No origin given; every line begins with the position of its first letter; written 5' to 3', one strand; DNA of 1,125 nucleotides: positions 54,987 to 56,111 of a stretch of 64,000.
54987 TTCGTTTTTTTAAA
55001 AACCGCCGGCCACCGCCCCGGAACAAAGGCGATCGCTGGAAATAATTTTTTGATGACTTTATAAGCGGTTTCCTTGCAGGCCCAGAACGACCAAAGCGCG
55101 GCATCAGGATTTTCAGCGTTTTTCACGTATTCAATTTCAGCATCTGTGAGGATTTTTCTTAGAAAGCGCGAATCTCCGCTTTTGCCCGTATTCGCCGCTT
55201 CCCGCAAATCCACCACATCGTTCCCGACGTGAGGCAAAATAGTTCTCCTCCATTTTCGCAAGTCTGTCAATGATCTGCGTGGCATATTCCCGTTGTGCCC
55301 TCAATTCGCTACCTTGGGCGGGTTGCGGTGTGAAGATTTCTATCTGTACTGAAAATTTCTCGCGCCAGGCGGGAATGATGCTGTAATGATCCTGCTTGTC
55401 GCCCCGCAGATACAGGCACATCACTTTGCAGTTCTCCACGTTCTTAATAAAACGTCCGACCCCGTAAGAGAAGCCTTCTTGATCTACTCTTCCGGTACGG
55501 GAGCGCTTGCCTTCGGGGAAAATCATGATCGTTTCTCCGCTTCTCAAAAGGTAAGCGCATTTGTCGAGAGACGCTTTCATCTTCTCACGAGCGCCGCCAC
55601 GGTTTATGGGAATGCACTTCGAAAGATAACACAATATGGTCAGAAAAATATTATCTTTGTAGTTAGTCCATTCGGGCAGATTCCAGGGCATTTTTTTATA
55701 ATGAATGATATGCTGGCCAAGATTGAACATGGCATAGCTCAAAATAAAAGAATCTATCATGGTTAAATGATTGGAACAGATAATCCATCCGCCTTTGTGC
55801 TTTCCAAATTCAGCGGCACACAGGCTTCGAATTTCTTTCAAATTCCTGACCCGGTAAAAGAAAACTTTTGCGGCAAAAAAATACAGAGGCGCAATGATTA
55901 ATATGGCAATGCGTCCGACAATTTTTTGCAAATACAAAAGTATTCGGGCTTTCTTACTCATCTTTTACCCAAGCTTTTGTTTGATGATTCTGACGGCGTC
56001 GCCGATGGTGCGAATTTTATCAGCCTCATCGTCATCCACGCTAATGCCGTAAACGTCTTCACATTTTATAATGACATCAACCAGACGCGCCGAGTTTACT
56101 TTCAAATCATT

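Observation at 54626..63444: Self-contained 10-gene type II FAS/PKS-like operon with private ACP, PPTase and glycerolipid-type acyltransferase, an ACAD, and no enoyl-ACP reductase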

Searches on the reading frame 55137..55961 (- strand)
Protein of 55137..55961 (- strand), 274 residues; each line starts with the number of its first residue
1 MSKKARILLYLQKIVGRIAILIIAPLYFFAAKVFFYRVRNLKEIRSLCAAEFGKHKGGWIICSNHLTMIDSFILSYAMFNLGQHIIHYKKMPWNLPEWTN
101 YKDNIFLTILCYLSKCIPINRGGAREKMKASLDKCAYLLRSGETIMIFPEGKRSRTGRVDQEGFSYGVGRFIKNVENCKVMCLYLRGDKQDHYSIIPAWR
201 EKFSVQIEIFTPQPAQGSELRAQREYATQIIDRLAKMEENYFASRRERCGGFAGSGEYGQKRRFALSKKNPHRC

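Call 3: search_protein_families(library=pfam, proteins=[window:55137-55961:-])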
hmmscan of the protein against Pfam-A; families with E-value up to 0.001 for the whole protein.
window:55137-55961:- (274 aa): 1 family
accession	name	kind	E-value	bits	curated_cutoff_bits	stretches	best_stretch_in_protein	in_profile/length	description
PF01553.26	Acyltransferase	-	5.1e-16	59.1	23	1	46-173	12-120/132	Acyltransferase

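Call 4: search_protein_families(library=ncbifam, proteins=[window:55137-55961:-])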
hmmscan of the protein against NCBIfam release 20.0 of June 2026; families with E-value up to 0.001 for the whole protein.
window:55137-55961:- (274 aa): 2 families
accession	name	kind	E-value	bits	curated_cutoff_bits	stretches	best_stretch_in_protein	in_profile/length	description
NF006386.0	PRK08633.1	equivalog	1.8e-13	49.2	1221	1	55-194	439-560/1147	acyl-[ACP]--phospholipid O-acyltransferase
TIGR00530.1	AGP_acyltrn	subfamily_domain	1.8e-11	43.9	102.95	1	54-159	13-106/130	1-acylglycerol-3-phosphate O-acyltransferase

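Call 12: find_homologous_proteins(query=window:55137-55961:-, max_evalue=0.00001)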
Query window:55137-55961:- (274 aa): 732 proteins with E <= 0.00001 among 1118 candidates; the best 120 are listed.
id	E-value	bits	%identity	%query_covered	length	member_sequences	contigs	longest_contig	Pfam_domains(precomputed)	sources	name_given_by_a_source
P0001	1.7e-158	544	83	100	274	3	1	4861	PF01553.27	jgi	-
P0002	4.7e-158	543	83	100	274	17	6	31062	PF01553.27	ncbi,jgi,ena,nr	ncbi:MAG TPA: lysophospholipid acyltransferase family protein [Smithella sp.]|nr:lysophospholipid ac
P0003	5.0e-157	539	82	100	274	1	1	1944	PF01553.27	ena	-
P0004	7.1e-157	539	82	100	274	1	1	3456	PF01553.27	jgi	jgi:hypothetical protein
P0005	1.2e-156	538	82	100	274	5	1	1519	PF01553.27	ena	-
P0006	1.3e-156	538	82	100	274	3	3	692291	PF01553.27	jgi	jgi:1-acyl-sn-glycerol-3-phosphate acyltransferase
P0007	9.0e-156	535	81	100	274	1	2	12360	PF01553.27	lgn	-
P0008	1.1e-155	535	84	97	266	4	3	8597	PF01553.27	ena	-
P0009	1.1e-155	535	81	100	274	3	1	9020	PF01553.27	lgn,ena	-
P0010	5.7e-155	532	82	100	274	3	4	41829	PF01553.27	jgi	jgi:hypothetical protein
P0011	6.2e-155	532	82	100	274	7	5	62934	PF01553.27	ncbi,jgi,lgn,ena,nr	ncbi:MAG TPA: lysophospholipid acyltransferase family protein [Smithella sp.]|nr:lysophospholipid ac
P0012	1.3e-154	531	80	100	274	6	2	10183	PF01553.27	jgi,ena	jgi:1-acyl-sn-glycerol-3-phosphate acyltransferase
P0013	2.2e-154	531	80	100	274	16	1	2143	PF01553.27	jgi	jgi:1-acyl-sn-glycerol-3-phosphate acyltransferase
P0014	2.2e-154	530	83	97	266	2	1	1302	PF01553.27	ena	-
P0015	3.8e-154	530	79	100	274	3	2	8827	PF01553.27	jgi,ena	jgi:1-acyl-sn-glycerol-3-phosphate acyltransferase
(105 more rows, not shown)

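Call 15: find_related_loci(query=A1, collection=genome_contigs, flank=10000)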
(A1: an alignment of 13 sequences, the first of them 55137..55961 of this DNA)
Query A1 (274 aa) in genome_contigs; peptide patterns used: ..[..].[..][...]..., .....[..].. (x = any residue, [..] = any of these).
496 stretches matched a pattern; 476 encode a relative of the query (tblastn E <= 1e-3); the best 80 are kept; 80 distinct loci.
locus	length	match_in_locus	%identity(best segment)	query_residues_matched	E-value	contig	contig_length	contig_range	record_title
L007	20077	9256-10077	83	1-274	2e-160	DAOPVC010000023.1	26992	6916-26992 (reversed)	MAG TPA_asm: Smithella sp. isolate AMR_MDS_1402 NODE_1767_length_26992_cov_14.567806, whole genome shotgun sequence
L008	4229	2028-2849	81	1-274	1e-160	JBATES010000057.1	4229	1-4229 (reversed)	MAG: Smithella sp. isolate MFD10098_ilm_asm_bin11 k127_14581, whole genome shotgun sequence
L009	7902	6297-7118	81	1-274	4e-156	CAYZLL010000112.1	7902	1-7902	MAG TPA_asm: uncultured Smithella sp. isolate SRP192927_co1_877 genome assembly, contig: NODE_24137_length_7902_cov_9.31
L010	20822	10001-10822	81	1-274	6e-156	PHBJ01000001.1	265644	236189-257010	MAG: Deltaproteobacteria bacterium HGW-Deltaproteobacteria-13 08E140C01_z5_2013_Ig3399_v2_scaffold_40, whole genome shot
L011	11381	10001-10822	80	1-274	8e-155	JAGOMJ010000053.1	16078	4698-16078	MAG: Smithella sp. isolate Go_SlDig_bin_11 Go_SlDig_10535_length_16078_cov_39.454517, whole genome shotgun sequence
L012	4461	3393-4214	80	1-274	2e-158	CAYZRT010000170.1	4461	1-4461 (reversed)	MAG TPA_asm: uncultured Smithella sp. isolate SRP192927_co6_71 genome assembly, contig: NODE_55619_length_4461_cov_12.49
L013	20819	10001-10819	79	1-274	2e-154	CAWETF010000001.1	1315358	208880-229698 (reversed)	MAG: uncultured delta proteobacterium isolate MFD01476.bin.1.246 genome assembly, contig: contig_20108, whole genome sho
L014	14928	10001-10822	80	1-274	4e-154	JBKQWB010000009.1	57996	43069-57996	MAG: Smithella sp. isolate SEr3G3H3I__bin_216 SEr3G3H3I_000000029585, whole genome shotgun sequence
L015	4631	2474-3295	80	1-274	3e-157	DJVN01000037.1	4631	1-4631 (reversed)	MAG TPA_asm: Syntrophaceae bacterium UBA6255 UBA6255_contig_121820, whole genome shotgun sequence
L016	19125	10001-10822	79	1-274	7e-153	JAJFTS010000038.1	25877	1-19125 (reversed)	MAG: Deltaproteobacteria bacterium isolate bin.256 k141_2675146, whole genome shotgun sequence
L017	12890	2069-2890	77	1-274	3e-152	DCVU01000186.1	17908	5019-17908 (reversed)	MAG TPA_asm: Smithella sp. UBA2180 UBA2180_contig_11962, whole genome shotgun sequence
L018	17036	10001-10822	77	1-274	8e-152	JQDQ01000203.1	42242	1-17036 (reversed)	Smithella sp. SCADC Smithella_SCADC_Contig_59, whole genome shotgun sequence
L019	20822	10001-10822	78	1-274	2e-151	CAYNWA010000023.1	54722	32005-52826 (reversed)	MAG TPA_asm: uncultured Smithella sp. isolate binchicken_co405_44 genome assembly, contig: NODE_793_length_54722_cov_34.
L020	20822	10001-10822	77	1-274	2e-151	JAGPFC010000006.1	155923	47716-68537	MAG: Smithella sp. isolate Gw_SlDig_bin_149 Gw_SlDig_72_length_155923_cov_17.884323, whole genome shotgun sequence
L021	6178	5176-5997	78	1-274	2e-152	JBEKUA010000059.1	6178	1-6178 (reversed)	MAG: Smithella sp. isolate SPRUCE 570 SPRUCE_570_59, whole genome shotgun sequence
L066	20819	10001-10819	63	1-273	1e-121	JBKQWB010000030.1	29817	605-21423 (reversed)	MAG: Smithella sp. isolate SEr3G3H3I__bin_216 SEr3G3H3I_000000075330, whole genome shotgun sequence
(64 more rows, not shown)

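Call 26: search_protein_representatives(protein=window:55137-55961:-)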
Query: 274 residues. Proteins with E-value up to 0.001 (for the whole library): 496; up to 1e-10: 205; up to 1e-30: 97. The best 150 are listed.
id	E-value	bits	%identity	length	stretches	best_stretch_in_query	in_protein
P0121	3.1e-113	393.8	61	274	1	2-273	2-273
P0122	2.8e-68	246.4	59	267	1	5-189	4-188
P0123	1.4e-60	221.2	43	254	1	3-244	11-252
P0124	1.3e-54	201.6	41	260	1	9-247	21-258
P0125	1.5e-54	201.4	43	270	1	40-246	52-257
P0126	4.2e-53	196.6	38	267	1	2-244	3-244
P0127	1.5e-51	191.6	40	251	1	3-245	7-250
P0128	6.9e-51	189.4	39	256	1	8-248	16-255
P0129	2.3e-50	187.6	39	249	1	18-244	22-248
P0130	9.8e-50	185.6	40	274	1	8-240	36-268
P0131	1.4e-49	185.0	39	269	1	12-252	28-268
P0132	6.5e-49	182.9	38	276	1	3-244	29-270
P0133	1.1e-47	178.8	40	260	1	32-245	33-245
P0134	1.2e-47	178.7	41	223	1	34-243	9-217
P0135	1.4e-47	178.5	41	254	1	9-244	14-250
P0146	1.8e-44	168.3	37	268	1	7-246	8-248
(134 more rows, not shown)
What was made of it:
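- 55137..55961 (-): LPLAT/GPAT-fold acyltransferase (274 aa, N-terminal membrane helix). It belongs to a small distinct subfamily, with 496 representatives at E <= 1e-3 among 1.84 billion (call 26).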

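Call 28: find_homologous_proteins(query=A2, max_evalue=1e-10)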
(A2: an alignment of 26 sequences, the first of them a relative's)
Query A2 (26 sequences) (254 aa, profile of the alignment): 3422 proteins with E <= 1e-10 among 8000 candidates; the best 120 are listed.
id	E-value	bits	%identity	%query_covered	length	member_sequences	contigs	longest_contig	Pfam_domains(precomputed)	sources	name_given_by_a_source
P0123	1.1e-103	364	100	100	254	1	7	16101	PF01553.27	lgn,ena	-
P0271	2.0e-103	363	61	96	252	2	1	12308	PF01553.27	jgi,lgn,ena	-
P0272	4.1e-102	359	58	98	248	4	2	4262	PF01553.27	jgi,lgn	-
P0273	1.0e-101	357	58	98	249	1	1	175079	PF01553.27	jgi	-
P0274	1.2e-101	357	60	96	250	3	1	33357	PF01553.27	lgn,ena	-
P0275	2.0e-101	356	65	97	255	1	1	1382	PF01553.27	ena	-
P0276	2.3e-101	356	55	97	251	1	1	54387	PF01553.27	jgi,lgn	jgi:hypothetical protein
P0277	3.5e-101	356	59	97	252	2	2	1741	PF01553.27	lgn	-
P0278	4.7e-101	355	62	98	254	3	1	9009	PF01553.27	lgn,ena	-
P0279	6.0e-101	355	58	98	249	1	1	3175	PF01553.27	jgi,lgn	-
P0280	6.0e-101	355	61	96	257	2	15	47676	PF01553.27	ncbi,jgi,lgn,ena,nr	ncbi:MAG TPA: 1-acyl-sn-glycerol-3-phosphate acyltransferase [Bacteroidetes bacterium]|nr:1-acyl-sn-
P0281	6.5e-101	355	59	97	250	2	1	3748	PF01553.27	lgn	-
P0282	6.9e-101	355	60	96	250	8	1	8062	PF01553.27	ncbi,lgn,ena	-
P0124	7.1e-101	355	40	93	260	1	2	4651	PF01553.27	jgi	jgi:1-acyl-sn-glycerol-3-phosphate acyltransferase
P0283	8.3e-101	354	60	98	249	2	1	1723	PF01553.27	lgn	-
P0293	1.2e-99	350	58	98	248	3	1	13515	PF01553.27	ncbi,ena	-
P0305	1.3e-98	347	57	100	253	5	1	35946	PF01553.27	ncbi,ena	-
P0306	2.1e-98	346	58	97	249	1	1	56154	PF01553.27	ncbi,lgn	-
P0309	3.1e-98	346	55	98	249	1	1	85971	PF01553.27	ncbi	-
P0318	1.7e-97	343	54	97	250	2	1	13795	PF01553.27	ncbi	-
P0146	3.0e-96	339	40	95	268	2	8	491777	PF01553.27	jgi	jgi:1-acyl-sn-glycerol-3-phosphate acyltransferase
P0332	3.9e-96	339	45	98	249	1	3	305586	PF01553.27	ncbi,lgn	-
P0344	1.9e-95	337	44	98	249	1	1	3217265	PF01553.27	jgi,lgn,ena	-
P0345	2.1e-95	337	40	96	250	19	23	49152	PF01553.27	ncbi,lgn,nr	ncbi:MAG: 1-acyl-sn-glycerol-3-phosphate acyltransferase [Polyangiaceae bacterium]|nr:1-acyl-sn-glyc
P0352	3.6e-95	336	63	98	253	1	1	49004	PF01553.27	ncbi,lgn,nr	ncbi:MAG: 1-acyl-sn-glycerol-3-phosphate acyltransferase [Candidatus Omnitrophica bacterium]|nr:1-ac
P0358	8.0e-95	335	43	92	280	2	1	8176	PF01553.27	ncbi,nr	ncbi:MAG TPA: hypothetical protein DCG53_07905 [Syntrophus sp. (in: bacteria)]|nr:hypothetical prote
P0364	1.1e-94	334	43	97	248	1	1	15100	PF01553.27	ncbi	-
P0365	1.1e-94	334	42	94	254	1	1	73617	PF01553.27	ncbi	-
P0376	2.8e-94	333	41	95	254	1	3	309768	PF01553.27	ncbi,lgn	ncbi:MAG: lysophospholipid acyltransferase family protein [Oligoflexus sp.]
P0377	2.8e-94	333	47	94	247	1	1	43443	PF01553.27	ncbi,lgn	-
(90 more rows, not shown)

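Call 29: find_encoding_contigs(protein=P0280, flank=10000, max_places=1)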
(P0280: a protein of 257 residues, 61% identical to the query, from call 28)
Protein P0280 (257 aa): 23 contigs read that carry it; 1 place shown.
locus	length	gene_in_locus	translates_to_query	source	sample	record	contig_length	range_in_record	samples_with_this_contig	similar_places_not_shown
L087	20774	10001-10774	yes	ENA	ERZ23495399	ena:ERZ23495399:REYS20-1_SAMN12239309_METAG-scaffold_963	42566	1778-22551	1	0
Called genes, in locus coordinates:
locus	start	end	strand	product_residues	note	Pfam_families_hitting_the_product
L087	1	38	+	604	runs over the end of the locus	?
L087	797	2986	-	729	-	PF12437:GSIII_N, PF00120:Gln-synt_C, PF18318:Gln-synt_C-ter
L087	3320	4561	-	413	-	PF00109:ketoacyl-synt, PF02801:Ketoacyl-synt_C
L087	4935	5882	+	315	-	PF00106:adh_short (weak), PF12241:Enoyl_reductase (weak), PF00106:adh_short, PF13561:adh_short_C2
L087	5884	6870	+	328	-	PF08545:ACP_syn_III, PF08541:ACP_syn_III_C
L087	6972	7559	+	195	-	PF22818:ApeI-like (faint), PF07977:FabA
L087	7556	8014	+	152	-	PF22817:ApeP-like, PF07977:FabA, PF22818:ApeI-like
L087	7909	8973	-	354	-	-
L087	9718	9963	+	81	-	-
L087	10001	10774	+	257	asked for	PF01553:Acyltransferase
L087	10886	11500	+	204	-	PF10604:Polyketide_cyc2, PF03364:Polyketide_cyc (weak)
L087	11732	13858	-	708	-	PF00873:ACR_tran, PF03176:MMPL (faint)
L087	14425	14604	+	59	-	-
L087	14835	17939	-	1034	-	PF00873:ACR_tran, PF03176:MMPL (faint)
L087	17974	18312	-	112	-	PF09413:DUF2007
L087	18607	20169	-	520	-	PF25919:BSH_CusB (faint), PF25917:BSH_RND, PF25973:BSH_CzcB, PF25984:BSH_YknX (weak), PF25954:Beta-barrel_RND_2, PF25990:Beta-barrel_YknX (weak), PF25967:RND-MFP_C (weak), PF25989:YknX_C, +2 more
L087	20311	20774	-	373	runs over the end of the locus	PF03888:MucB_RseB, PF17188:MucB_RseB_C (weak)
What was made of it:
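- One Bacteroidetes relative has a Polyketide_cyc2 gene next to the LPLAT (call 29).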

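Call 30: find_encoding_contigs(protein=P0345, flank=10000, max_places=1)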
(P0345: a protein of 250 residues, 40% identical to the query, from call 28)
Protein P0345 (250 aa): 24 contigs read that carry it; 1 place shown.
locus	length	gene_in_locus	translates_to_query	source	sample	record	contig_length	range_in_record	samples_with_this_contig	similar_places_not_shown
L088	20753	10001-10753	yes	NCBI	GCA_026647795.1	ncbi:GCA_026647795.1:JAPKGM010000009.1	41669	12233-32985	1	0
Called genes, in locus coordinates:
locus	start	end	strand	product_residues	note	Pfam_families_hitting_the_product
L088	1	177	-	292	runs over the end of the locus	PF12974:Phosphonate-bd, PF12727:PBP_like (weak)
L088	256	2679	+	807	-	PF00488:MutS_V, PF20297:MSSS, PF01713:Smr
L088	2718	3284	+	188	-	PF00578:AhpC-TSA, PF08534:Redoxin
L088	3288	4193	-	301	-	PF02091:tRNA-synt_2e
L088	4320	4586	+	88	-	-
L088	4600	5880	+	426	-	PF01591:6PF2K, PF13671:AAA_33 (weak), PF00300:His_Phos_1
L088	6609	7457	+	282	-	-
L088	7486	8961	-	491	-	-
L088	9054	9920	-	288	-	PF06167:Peptidase_M90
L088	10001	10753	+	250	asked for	PF01553:Acyltransferase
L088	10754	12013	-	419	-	-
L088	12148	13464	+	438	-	-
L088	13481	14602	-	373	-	-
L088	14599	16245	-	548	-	PF00232:Glyco_hydro_1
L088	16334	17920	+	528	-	PF00069:Pkinase (faint)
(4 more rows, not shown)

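Call 31: find_encoding_contigs(protein=P0376, flank=10000, max_places=1)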
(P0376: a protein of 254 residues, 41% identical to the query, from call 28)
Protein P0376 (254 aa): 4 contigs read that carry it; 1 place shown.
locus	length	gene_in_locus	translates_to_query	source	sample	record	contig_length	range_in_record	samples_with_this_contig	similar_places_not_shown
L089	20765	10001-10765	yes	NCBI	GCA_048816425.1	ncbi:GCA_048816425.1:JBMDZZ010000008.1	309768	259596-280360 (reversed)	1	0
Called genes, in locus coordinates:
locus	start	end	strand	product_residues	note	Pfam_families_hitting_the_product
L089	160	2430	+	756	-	PF08298:AAA_PrkA, PF06798:PrkA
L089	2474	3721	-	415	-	-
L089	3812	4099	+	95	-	-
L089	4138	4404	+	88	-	-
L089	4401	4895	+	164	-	PF05198:IF3_N, PF14877:mIF3 (weak), PF00707:IF3_C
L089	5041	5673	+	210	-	-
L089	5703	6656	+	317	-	PF13793:Pribosyltran_N, PF00156:Pribosyltran, PF14572:Pribosyl_synth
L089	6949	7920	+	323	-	PF00106:adh_short (weak), PF12241:Enoyl_reductase (faint), PF00106:adh_short, PF13561:adh_short_C2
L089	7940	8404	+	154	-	PF22817:ApeP-like, PF07977:FabA, PF22818:ApeI-like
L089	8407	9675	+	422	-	PF00109:ketoacyl-synt, PF02801:Ketoacyl-synt_C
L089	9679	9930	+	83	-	PF00550:PP-binding (weak)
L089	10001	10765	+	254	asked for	PF01553:Acyltransferase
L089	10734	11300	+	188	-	PF01648:ACPS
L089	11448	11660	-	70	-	-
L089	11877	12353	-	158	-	PF13173:AAA_14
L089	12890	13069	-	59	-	PF14255:Zn_ribbon_21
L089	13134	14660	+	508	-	PF02321:OEP (weak)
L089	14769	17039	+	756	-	PF00580:UvrD-helicase, PF13245:AAA_19, PF21445:ADDB_N (faint), PF13361:UvrD_C, PF13538:UvrD_C_2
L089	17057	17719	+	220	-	PF11249:DUF3047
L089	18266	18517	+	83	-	-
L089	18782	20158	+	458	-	-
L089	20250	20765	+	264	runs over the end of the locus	PF10977:DUF2797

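Call 32: find_encoding_contigs(protein=P0352, flank=10000, max_places=1)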
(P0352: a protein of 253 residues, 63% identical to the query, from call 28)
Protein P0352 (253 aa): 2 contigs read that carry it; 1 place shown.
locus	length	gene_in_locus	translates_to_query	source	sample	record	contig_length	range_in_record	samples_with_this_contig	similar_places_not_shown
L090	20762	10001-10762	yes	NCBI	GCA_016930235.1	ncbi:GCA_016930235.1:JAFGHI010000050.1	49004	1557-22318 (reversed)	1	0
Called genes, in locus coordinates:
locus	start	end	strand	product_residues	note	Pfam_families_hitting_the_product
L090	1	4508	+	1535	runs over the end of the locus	PF00310:GATase_2, PF04898:Glu_syn_central, PF01645:Glu_synthase, PF01493:GXGXG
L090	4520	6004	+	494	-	PF14691:Fer4_20, PF00070:Pyr_redox (weak), PF00743:FMO-like (faint), PF00890:FAD_binding_2 (faint), PF07992:Pyr_redox_2, PF12831:FAD_oxidored (weak), PF01593:Amino_oxidase (weak), PF13450:NAD_binding_8, +2 more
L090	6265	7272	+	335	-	PF08545:ACP_syn_III, PF08541:ACP_syn_III_C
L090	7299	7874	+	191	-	PF07977:FabA, PF22818:ApeI-like (weak)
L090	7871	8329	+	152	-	PF22817:ApeP-like (weak), PF07977:FabA, PF22818:ApeI-like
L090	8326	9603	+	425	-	PF00109:ketoacyl-synt, PF02801:Ketoacyl-synt_C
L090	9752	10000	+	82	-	PF00550:PP-binding (weak)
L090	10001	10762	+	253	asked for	PF01553:Acyltransferase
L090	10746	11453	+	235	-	PF01648:ACPS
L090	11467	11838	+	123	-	PF01050:MannoseP_isomer, PF07883:Cupin_2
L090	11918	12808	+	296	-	PF18922:DUF5672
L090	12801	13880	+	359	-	-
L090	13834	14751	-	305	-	PF08003:Methyltransf_9 (faint), PF13489:Methyltransf_23, PF08241:Methyltransf_11 (weak), PF08242:Methyltransf_12 (weak), PF13649:Methyltransf_25, PF13847:Methyltransf_31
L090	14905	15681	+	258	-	-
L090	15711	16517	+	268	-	-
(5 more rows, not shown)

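Call 33: find_encoding_contigs(protein=P0344, flank=10000, max_places=1)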
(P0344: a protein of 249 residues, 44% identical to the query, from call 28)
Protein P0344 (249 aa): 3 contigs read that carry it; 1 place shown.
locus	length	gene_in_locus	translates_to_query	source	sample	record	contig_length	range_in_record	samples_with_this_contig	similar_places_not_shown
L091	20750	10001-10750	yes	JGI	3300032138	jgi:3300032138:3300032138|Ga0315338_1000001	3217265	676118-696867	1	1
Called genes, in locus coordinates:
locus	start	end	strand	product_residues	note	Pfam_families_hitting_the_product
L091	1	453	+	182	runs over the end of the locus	PF04978:MST, PF05163:DinB, PF12867:DinB_2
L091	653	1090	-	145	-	PF02627:CMD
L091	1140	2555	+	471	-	PF22025:ThiI_fer, PF02926:THUMP, PF02568:ThiI, PF00581:Rhodanese (faint)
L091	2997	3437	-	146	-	-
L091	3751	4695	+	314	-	PF00698:Acyl_transf_1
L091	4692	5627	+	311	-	PF00106:adh_short (weak), PF12241:Enoyl_reductase (weak), PF13561:adh_short_C2, PF00106:adh_short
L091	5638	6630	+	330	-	PF08545:ACP_syn_III, PF08541:ACP_syn_III_C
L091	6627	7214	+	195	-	PF07977:FabA, PF22818:ApeI-like (weak)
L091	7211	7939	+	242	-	PF00106:adh_short, PF01370:Epimerase (weak), PF08659:KR, PF13561:adh_short_C2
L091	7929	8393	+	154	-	PF07977:FabA, PF22818:ApeI-like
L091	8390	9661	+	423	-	PF00109:ketoacyl-synt, PF02801:Ketoacyl-synt_C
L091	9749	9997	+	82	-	PF00550:PP-binding (weak)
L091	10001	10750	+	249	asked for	PF01553:Acyltransferase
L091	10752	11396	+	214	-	PF01648:ACPS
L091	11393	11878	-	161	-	-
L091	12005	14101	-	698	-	PF00664:ABC_membrane, PF00005:ABC_tran, PF02463:SMC_N (faint), PF13401:AAA_22 (weak)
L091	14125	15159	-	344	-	PF02390:Methyltransf_4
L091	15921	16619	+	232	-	-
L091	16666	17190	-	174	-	PF00472:RF-1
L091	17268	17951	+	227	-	PF24517:CBM96 (faint)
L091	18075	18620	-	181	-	PF00034:Cytochrom_C, PF13442:Cytochrome_CBB3 (weak)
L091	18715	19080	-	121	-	-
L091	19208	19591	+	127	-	PF00903:Glyoxalase (faint)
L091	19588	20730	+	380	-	PF02655:ATP-grasp_3 (weak)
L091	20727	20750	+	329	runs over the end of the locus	PF01073:3Beta_HSD, PF01370:Epimerase, PF02719:Polysacc_synt_2, PF04321:RmlD_sub_bind, PF05368:NmrA, PF13460:NAD_binding_10, PF16363:GDP_Man_Dehyd, PF07993:NAD_binding_4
